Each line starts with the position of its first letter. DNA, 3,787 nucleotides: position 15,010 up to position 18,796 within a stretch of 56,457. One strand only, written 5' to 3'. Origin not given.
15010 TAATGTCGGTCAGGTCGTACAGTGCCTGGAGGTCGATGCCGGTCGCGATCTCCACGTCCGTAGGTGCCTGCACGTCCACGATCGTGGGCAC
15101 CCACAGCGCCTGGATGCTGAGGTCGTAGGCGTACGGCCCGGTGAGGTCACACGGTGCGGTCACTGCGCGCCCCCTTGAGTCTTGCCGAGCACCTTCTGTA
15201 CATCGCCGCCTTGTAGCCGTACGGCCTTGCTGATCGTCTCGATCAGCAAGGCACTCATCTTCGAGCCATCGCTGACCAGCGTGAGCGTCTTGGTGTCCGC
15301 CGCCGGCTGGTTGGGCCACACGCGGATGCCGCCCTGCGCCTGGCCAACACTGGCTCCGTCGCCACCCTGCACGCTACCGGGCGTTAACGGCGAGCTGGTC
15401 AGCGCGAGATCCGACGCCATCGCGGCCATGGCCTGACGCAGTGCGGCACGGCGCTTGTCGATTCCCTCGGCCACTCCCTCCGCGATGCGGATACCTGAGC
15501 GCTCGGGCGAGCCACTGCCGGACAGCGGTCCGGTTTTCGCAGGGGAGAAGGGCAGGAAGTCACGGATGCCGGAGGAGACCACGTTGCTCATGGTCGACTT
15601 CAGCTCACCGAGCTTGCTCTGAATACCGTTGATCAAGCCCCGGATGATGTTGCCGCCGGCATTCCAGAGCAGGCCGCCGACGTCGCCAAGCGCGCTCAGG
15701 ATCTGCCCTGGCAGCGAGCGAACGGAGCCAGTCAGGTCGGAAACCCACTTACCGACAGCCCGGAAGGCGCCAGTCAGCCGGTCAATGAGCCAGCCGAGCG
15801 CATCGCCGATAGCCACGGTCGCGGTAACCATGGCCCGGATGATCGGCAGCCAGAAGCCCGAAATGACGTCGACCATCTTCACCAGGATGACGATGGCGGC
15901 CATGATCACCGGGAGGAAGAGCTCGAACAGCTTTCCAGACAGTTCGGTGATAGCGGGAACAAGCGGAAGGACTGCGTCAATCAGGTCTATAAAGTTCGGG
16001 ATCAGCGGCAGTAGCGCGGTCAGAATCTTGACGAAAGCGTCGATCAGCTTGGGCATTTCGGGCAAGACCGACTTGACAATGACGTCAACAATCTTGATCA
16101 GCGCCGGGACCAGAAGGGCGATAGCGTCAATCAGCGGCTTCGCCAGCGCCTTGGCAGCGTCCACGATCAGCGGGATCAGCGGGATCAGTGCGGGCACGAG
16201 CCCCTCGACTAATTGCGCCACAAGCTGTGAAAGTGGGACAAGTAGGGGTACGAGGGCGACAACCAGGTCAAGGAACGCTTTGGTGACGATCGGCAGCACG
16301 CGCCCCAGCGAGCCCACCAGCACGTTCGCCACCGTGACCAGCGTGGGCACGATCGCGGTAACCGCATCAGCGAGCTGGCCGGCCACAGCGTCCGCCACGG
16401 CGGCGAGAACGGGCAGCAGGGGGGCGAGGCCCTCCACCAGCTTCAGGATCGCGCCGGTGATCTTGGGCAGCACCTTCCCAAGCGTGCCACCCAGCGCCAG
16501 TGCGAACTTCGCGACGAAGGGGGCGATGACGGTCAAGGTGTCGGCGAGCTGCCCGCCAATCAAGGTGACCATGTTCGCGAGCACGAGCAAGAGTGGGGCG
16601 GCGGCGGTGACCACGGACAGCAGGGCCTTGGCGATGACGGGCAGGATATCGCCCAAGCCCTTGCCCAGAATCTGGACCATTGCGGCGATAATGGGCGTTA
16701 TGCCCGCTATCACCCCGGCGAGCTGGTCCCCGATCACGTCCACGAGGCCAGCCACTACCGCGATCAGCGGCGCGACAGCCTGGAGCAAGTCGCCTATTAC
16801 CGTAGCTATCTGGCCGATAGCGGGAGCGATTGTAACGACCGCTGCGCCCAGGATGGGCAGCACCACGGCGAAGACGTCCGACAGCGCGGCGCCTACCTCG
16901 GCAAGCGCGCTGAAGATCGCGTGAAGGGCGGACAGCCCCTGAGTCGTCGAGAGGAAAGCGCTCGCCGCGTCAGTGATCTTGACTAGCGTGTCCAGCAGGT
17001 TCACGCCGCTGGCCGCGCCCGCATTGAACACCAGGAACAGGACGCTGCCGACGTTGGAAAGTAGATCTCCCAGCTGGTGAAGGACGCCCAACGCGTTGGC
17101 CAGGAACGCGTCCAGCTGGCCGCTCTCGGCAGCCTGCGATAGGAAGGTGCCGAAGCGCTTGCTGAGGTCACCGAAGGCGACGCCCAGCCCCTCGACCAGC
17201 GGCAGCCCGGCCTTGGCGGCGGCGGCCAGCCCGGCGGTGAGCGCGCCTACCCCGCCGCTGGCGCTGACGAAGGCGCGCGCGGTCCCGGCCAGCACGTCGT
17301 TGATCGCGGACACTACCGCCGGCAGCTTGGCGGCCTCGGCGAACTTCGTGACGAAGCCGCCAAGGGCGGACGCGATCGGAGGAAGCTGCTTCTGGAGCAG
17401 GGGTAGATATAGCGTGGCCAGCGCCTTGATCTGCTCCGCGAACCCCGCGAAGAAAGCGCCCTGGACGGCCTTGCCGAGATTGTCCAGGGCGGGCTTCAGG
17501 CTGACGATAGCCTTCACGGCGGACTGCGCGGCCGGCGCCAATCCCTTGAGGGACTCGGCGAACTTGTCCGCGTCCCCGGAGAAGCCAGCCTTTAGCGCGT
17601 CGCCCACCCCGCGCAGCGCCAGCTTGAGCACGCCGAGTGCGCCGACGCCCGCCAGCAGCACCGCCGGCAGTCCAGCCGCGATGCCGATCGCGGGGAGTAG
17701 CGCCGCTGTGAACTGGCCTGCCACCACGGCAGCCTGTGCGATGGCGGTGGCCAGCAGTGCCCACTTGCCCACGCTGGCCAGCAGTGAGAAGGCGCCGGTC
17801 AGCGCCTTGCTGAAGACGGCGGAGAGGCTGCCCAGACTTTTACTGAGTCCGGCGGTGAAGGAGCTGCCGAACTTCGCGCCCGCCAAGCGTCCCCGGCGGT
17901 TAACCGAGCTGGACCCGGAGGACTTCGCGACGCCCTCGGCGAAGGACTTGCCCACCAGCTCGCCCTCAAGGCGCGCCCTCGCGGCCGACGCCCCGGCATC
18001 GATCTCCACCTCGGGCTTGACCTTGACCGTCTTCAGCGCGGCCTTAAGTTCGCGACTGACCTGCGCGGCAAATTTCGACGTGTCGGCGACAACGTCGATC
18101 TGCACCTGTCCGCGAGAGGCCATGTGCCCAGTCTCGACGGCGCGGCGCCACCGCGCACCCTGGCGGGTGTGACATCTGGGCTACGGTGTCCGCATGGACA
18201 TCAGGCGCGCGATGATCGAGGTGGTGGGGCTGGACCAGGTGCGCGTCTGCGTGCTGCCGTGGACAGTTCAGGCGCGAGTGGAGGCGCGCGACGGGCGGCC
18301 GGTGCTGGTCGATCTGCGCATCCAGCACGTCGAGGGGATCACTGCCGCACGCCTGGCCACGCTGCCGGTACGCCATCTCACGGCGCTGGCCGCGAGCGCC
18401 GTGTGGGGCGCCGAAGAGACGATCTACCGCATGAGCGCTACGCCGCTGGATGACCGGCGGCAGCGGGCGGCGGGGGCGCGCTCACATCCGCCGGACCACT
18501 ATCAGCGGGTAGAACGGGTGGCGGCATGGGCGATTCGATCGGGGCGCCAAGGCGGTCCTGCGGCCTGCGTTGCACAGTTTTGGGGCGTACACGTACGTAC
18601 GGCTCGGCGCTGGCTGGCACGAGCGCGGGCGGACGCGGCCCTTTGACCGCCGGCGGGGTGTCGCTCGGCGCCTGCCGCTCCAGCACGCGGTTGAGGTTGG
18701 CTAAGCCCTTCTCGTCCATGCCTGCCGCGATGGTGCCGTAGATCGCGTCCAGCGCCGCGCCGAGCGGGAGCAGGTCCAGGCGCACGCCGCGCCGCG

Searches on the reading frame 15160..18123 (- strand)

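Call 10: search_protein_families(library=phrogs, proteins=[window:15160-18123:-], max_evalue=0.001)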
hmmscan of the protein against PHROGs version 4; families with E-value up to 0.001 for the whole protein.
window:15160-18123:- (987 aa): 15 families
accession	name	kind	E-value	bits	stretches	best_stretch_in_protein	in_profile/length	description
phrog_305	-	tail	6.3e-89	300.8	3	5-512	14-535/1001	tail length tape measure protein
phrog_6090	-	tail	4.8e-64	217.8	2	183-614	455-865/1853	tail length tape measure protein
phrog_6435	-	tail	2.7e-39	135.5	2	96-567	270-723/2090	tail length tape measure protein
phrog_4197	-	tail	1.6e-31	110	2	182-477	496-786/1783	tail length tape measure protein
phrog_3547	-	tail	4.9e-29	101.8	1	185-569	310-639/1767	tail length tape measure protein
phrog_5493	-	tail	2.1e-28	100.2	2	500-911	610-1032/1102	tail length tape measure protein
phrog_934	-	tail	7.5e-28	97.5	1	28-551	87-615/1988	tail length tape measure protein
phrog_58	-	tail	5.3e-26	92.3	1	25-928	235-1022/1544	tail length tape measure protein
phrog_2337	-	tail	2.1e-22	80.2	1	77-466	146-513/1326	tail length tape measure protein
phrog_1272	-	tail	4.6e-21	75.3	1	183-863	563-1086/1606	tail length tape measure protein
phrog_1535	-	tail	1.2e-18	67.7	1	319-855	553-1008/1152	tail length tape measure protein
phrog_7025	-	tail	2.1e-18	65.8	1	185-469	821-1101/2880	tail length tape measure protein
phrog_5448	-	tail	1.7e-12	46.1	2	480-910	1579-2016/3103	tail length tape measure protein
phrog_1204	-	tail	7.4e-12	45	2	179-573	438-869/1483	tail protein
phrog_7334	-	unknown function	0.00072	18.7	1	406-557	31-174/1078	-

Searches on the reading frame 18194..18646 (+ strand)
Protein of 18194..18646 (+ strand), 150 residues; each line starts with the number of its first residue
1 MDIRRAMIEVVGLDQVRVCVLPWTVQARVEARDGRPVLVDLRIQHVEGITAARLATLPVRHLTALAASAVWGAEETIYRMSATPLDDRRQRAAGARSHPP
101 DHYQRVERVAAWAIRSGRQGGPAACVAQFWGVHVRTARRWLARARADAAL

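Call 10: search_protein_families(library=phrogs, proteins=[window:18194-18646:+], max_evalue=0.001)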
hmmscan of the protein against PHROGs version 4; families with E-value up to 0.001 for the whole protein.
window:18194-18646:+ (150 aa): 0 families

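Call 49: search_protein_families(library=pfam, proteins=[window:18194-18646:+], max_evalue=0.01)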
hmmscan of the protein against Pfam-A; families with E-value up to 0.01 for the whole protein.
window:18194-18646:+ (150 aa): 1 family
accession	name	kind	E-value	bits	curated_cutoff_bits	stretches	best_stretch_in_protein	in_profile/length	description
PF13384.12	HTH_23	-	0.00025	21.2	24.6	1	110-144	8-41/50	Homeodomain-like domain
